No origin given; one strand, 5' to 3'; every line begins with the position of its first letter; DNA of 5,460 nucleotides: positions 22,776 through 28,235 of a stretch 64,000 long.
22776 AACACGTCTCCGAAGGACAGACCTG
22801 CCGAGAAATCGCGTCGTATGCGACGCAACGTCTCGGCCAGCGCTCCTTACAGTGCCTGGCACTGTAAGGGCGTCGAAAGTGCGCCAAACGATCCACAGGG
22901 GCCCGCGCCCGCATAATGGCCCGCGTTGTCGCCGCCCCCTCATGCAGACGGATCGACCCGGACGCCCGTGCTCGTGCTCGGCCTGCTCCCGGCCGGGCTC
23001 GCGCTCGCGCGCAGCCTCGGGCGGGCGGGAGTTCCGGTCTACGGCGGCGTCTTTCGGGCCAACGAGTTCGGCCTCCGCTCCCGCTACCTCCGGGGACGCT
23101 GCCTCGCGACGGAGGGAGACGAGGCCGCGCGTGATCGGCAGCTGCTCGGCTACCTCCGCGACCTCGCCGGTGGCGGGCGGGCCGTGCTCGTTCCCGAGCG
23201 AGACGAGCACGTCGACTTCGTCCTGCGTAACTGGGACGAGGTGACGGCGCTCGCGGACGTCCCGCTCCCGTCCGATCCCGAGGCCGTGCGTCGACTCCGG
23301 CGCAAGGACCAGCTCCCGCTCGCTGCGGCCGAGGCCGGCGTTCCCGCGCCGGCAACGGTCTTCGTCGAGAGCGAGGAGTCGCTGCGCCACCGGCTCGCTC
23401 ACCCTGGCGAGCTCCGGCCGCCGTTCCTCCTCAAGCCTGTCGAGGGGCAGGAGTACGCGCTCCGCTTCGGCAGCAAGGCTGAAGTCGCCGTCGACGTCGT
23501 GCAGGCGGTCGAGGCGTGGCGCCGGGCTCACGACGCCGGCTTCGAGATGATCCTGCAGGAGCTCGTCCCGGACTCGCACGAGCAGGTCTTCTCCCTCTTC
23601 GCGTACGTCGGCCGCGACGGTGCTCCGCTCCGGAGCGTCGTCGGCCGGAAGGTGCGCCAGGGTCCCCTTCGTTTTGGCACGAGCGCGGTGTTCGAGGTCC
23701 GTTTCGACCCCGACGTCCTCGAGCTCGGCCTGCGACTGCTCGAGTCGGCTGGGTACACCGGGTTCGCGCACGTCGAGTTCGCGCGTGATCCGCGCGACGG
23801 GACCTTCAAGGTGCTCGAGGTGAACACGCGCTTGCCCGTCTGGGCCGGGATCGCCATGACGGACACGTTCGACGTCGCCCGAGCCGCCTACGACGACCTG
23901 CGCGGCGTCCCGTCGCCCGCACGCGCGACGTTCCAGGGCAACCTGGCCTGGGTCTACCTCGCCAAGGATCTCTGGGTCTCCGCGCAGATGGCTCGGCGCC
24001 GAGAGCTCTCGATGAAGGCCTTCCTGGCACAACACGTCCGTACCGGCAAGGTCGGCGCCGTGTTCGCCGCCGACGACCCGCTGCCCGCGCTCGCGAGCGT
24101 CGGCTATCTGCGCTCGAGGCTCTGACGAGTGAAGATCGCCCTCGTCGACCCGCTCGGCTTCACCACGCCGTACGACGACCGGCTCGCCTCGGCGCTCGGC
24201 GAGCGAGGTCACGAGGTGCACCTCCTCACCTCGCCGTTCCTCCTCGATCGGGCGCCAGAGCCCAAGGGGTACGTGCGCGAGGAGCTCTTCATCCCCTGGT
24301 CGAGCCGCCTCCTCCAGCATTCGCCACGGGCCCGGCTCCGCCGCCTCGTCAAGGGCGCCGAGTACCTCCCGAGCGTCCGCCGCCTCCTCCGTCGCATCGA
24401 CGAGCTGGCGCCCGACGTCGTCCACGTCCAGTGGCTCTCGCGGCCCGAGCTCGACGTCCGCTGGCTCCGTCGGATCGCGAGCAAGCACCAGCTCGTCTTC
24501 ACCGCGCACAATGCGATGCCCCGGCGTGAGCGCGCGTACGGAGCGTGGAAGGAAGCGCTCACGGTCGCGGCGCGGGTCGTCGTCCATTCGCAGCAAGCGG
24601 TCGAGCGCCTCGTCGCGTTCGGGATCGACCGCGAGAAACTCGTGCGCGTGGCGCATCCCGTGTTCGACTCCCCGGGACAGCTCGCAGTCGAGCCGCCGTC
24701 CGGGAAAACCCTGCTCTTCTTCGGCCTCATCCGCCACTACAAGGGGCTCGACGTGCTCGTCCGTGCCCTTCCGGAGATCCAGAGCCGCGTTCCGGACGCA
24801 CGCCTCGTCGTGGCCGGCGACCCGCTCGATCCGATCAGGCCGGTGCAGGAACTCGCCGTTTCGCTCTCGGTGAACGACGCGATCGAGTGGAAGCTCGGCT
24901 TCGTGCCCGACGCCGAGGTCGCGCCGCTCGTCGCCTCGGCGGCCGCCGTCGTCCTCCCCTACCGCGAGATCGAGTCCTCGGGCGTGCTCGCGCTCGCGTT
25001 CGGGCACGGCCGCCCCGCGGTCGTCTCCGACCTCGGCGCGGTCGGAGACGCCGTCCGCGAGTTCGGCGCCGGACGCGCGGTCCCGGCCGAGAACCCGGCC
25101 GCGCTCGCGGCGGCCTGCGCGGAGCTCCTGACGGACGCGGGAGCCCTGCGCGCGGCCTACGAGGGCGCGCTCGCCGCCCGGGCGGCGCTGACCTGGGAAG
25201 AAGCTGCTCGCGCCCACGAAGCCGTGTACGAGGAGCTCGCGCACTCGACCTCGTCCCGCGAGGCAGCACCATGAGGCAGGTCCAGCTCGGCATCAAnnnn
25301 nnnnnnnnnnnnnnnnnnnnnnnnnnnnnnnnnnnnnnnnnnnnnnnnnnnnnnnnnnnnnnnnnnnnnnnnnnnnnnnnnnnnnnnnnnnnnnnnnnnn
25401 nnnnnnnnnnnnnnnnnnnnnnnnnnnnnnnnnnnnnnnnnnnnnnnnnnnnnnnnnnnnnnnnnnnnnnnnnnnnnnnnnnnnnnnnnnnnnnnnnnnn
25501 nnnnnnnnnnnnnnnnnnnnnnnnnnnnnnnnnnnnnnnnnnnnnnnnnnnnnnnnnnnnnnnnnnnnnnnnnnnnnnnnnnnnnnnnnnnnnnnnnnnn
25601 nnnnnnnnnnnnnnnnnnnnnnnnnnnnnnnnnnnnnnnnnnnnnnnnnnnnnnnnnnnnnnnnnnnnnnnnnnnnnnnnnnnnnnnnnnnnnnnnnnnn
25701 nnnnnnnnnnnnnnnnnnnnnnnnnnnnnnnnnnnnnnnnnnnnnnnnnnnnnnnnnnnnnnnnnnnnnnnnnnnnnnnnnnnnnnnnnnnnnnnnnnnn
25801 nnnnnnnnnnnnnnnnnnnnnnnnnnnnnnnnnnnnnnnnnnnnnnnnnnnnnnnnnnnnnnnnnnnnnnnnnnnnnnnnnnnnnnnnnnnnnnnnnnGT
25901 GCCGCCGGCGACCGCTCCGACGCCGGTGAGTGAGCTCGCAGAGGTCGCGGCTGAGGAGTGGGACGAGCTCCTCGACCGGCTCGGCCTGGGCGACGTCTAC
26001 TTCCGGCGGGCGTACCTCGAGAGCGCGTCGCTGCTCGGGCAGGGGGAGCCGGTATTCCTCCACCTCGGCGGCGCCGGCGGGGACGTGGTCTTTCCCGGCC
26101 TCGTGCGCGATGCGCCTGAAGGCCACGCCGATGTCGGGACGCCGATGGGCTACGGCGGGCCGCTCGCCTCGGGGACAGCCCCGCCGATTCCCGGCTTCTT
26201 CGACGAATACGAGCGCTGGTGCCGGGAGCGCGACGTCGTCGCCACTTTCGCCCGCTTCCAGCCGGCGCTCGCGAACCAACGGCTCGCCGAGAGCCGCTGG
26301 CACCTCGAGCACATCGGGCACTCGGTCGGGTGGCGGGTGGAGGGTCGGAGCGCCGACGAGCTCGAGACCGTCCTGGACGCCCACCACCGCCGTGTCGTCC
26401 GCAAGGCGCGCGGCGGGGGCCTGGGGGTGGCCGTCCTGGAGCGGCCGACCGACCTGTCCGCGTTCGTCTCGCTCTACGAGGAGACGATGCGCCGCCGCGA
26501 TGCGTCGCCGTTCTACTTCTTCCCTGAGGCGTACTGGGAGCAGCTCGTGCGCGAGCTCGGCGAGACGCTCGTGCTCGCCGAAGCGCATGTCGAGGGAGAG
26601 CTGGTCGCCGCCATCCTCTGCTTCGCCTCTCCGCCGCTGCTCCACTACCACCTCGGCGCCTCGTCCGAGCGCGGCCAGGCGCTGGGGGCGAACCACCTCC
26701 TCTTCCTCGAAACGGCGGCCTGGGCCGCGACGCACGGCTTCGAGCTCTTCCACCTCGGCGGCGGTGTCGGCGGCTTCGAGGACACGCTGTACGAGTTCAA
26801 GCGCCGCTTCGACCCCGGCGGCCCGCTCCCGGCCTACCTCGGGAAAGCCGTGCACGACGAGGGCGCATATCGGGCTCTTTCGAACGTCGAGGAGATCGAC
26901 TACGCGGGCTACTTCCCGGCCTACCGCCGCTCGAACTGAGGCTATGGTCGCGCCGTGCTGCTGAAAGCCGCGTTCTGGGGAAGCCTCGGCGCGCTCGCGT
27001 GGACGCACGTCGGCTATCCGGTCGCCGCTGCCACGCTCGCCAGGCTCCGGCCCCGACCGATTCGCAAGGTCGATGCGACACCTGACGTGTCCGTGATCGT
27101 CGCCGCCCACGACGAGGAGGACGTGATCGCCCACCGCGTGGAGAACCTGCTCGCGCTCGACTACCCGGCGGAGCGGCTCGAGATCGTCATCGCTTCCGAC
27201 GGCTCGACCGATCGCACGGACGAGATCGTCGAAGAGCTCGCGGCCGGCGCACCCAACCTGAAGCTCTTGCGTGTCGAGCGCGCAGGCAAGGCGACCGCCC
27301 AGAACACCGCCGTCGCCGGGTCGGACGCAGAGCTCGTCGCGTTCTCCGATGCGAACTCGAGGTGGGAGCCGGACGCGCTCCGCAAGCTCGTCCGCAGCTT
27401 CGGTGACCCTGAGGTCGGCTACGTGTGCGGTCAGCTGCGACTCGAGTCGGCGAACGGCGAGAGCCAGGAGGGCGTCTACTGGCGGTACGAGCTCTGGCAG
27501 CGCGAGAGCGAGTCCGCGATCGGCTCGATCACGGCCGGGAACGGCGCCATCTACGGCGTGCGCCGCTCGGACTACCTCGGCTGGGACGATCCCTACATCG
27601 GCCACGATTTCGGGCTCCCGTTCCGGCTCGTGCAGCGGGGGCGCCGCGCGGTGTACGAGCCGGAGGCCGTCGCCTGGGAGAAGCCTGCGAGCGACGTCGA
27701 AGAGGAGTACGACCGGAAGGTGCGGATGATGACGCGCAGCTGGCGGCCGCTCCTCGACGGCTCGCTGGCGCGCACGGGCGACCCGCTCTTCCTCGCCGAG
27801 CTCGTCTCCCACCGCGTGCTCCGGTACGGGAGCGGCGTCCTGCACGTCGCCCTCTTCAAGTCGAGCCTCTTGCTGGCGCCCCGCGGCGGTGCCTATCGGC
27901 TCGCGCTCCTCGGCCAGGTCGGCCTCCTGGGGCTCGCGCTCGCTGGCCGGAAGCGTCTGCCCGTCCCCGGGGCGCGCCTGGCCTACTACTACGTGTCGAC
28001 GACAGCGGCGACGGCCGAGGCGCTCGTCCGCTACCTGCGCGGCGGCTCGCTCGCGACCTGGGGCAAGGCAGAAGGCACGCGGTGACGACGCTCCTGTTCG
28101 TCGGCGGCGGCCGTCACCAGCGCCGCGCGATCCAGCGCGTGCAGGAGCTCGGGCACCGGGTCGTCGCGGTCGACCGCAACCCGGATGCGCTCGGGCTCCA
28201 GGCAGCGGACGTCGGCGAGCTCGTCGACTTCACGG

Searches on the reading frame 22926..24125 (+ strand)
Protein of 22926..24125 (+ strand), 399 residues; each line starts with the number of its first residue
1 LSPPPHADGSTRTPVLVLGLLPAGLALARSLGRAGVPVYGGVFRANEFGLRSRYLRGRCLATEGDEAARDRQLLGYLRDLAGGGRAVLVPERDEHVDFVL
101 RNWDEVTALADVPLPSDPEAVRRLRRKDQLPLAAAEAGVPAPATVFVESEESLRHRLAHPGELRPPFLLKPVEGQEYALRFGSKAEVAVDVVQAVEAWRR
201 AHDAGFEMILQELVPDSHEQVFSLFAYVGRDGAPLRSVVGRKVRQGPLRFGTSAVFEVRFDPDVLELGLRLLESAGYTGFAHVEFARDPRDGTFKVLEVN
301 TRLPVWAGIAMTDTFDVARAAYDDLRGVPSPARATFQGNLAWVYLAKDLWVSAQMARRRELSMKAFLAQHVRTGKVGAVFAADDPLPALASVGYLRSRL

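Call 44: search_protein_families(library=pfam, proteins=[window:22926-24125:+])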
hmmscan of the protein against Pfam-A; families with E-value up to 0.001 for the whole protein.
window:22926-24125:+ (399 aa): 1 family
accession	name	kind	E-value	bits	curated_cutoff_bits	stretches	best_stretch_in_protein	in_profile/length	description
PF02786.22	CPSase_L_D2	-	0.0005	20.1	19.8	1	269-310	146-187/211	Carbamoyl-phosphate synthase L chain, ATP binding domain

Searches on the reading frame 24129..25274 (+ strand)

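Call 44: search_protein_families(library=pfam, proteins=[window:24129-25274:+])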
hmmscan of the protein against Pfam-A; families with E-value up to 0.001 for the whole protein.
window:24129-25274:+ (381 aa): 5 families
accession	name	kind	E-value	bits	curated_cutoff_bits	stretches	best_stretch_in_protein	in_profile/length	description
PF13692.12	Glyco_trans_1_4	-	5.6e-22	79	27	1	193-336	2-142/142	Glycosyl transferases group 1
PF00534.26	Glycos_transf_1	-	1.8e-16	60.6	26.4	1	191-341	14-162/172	Glycosyl transferases group 1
PF13439.12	Glyco_transf_4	-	5.7e-16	59.4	28.5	1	18-177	10-165/170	Glycosyltransferase Family 4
PF13579.12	Glyco_trans_4_4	-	2.6e-12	47.8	29.7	1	18-174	9-155/158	Glycosyl transferase 4-like domain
PF13477.12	Glyco_trans_4_2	-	2.5e-05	24.9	23.4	1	18-127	15-107/139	Glycosyl transferase 4-like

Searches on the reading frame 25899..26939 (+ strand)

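Call 44: search_protein_families(library=pfam, proteins=[window:25899-26939:+])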
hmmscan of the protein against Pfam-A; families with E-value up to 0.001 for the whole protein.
window:25899-26939:+ (346 aa): 3 families
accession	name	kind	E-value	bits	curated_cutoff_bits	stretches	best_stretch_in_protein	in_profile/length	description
PF13480.13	Acetyltransf_6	-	1.7e-17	64.3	22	1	163-290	7-138/143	Acetyltransferase (GNAT) domain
PF02388.22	FemAB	-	2.9e-10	40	24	2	220-306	292-380/406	FemAB family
PF04339.18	FemAB_like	-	3.9e-06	26.7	27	1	104-250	124-276/369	Peptidogalycan biosysnthesis/recognition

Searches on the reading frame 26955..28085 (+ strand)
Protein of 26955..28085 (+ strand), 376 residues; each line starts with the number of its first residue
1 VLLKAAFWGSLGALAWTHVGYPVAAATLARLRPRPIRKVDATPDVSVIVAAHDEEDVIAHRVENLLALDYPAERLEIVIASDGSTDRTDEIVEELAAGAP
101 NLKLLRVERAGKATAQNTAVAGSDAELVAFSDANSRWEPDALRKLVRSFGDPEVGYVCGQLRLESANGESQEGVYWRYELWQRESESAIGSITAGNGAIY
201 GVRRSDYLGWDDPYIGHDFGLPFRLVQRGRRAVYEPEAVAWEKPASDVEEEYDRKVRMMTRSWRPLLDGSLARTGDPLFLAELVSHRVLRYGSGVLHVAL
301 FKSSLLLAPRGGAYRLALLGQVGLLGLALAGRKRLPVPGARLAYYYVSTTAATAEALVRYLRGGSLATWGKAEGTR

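Call 44: search_protein_families(library=pfam, proteins=[window:26955-28085:+])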
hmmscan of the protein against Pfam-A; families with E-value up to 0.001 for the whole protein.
window:26955-28085:+ (376 aa): 5 families
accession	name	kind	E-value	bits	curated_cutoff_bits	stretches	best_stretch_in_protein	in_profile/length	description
PF00535.33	Glycos_transf_2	-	8.4e-25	88.1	23.3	1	46-178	1-134/168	Glycosyl transferase family 2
PF13641.12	Glyco_tranf_2_3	-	4.9e-18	66.4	27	1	43-257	1-226/230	Glycosyltransferase like family 2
PF13632.12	Glyco_trans_2_3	-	2.7e-07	31.1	27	1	128-283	2-153/198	Glycosyl transferase family group 2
PF13506.12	Glyco_transf_21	-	7.6e-05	22.7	21.7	1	112-168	18-74/174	Glycosyl transferase family 21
PF10111.15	Glyco_tranf_2_2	-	0.00013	22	27.3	1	48-146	5-103/276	Glycosyltransferase like family 2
